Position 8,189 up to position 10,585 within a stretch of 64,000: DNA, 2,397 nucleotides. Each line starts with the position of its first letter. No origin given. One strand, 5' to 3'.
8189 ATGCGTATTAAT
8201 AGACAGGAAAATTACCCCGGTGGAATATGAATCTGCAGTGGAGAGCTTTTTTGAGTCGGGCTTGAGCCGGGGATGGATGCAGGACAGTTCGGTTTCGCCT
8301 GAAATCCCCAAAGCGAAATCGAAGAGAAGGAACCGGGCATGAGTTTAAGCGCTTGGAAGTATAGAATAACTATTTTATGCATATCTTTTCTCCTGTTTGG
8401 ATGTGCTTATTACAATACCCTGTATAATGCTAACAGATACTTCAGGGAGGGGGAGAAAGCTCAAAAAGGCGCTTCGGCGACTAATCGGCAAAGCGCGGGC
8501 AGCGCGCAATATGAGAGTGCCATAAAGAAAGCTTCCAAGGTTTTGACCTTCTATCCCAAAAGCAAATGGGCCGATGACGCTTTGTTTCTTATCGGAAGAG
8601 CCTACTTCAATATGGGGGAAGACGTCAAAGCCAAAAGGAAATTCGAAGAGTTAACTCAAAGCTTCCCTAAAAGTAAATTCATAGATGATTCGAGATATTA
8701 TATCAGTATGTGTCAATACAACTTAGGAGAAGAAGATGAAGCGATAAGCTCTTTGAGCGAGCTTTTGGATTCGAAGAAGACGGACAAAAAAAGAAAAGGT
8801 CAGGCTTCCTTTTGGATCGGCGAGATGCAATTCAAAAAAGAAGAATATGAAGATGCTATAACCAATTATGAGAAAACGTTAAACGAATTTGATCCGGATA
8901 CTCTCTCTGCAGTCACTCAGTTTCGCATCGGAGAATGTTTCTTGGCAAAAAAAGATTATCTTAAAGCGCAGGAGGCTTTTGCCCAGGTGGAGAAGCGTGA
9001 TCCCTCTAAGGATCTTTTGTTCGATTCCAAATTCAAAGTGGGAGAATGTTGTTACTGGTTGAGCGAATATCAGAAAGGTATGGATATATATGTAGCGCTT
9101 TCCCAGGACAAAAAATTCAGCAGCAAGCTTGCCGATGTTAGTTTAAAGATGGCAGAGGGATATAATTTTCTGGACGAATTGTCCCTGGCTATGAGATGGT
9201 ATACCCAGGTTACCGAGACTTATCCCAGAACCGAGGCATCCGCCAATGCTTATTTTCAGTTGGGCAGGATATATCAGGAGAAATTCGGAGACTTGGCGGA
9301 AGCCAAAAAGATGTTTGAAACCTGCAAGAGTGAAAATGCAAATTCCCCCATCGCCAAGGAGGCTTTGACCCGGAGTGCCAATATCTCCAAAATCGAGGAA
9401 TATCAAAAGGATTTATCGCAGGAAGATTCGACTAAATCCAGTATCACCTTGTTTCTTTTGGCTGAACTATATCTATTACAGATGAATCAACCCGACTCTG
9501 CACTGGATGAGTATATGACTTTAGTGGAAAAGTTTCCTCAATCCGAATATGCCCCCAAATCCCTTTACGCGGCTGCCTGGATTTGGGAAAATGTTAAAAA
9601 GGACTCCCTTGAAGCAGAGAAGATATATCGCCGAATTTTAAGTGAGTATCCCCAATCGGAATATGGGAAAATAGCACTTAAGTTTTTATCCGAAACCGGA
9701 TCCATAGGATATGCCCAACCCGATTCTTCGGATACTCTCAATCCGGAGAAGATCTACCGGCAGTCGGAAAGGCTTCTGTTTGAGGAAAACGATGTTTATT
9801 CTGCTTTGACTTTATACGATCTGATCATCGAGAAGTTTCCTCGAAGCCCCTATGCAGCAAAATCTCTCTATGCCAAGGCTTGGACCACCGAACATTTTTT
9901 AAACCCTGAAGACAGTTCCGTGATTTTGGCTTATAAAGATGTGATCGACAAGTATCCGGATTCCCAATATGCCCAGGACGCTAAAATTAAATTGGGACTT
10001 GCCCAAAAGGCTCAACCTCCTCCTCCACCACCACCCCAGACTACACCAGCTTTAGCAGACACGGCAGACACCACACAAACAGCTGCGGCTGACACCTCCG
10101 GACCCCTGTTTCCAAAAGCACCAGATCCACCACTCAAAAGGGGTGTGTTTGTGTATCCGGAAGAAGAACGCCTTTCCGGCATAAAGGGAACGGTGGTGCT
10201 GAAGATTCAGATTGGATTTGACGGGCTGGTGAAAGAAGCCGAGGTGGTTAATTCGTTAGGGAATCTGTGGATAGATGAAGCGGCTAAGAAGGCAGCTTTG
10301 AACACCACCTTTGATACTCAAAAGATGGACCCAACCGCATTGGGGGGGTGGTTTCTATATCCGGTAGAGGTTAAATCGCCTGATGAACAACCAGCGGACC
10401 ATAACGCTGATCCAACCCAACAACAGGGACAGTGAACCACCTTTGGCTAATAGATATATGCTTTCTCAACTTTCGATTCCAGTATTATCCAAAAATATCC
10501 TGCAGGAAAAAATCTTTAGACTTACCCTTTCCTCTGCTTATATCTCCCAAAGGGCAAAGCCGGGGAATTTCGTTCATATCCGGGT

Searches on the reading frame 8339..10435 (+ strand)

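Call 36: search_protein_families(library=ncbifam, proteins=[window:8339-10435:+], max_evalue=1e-10)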
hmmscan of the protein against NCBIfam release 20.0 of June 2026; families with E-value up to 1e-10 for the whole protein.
window:8339-10435:+ (698 aa): 6 families
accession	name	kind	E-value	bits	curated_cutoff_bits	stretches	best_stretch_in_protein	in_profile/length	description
TIGR02795.1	tol_pal_ybgF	equivalog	5.6e-49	165.7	90.1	2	55-143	15-103/119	tol-pal system protein YbgF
NF052312.1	T9SS_PorW_SprE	equivalog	1e-35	123.6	250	2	23-292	25-317/716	type IX secretion system periplasmic lipoprotein PorW/SprE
TIGR03302.1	OM_YfiO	subfamily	5.9e-29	101.2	81.4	0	8-149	3-127/239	outer membrane protein assembly factor BamD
NF008068.0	PRK10803.1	equivalog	1.8e-22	80.5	383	0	131-225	158-251/263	cell division protein CpoB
TIGR02917.1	PEP_TPR_lipo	equivalog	5.9e-11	41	312.2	0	53-225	170-329/899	XrtA/PEP-CTERM system TPR-repeat protein PrsT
NF038079.1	TonB_sider_MxcH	equivalog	7.5e-11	40.8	925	1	605-692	11-96/792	TonB-dependent siderophore myxochelin receptor MxcH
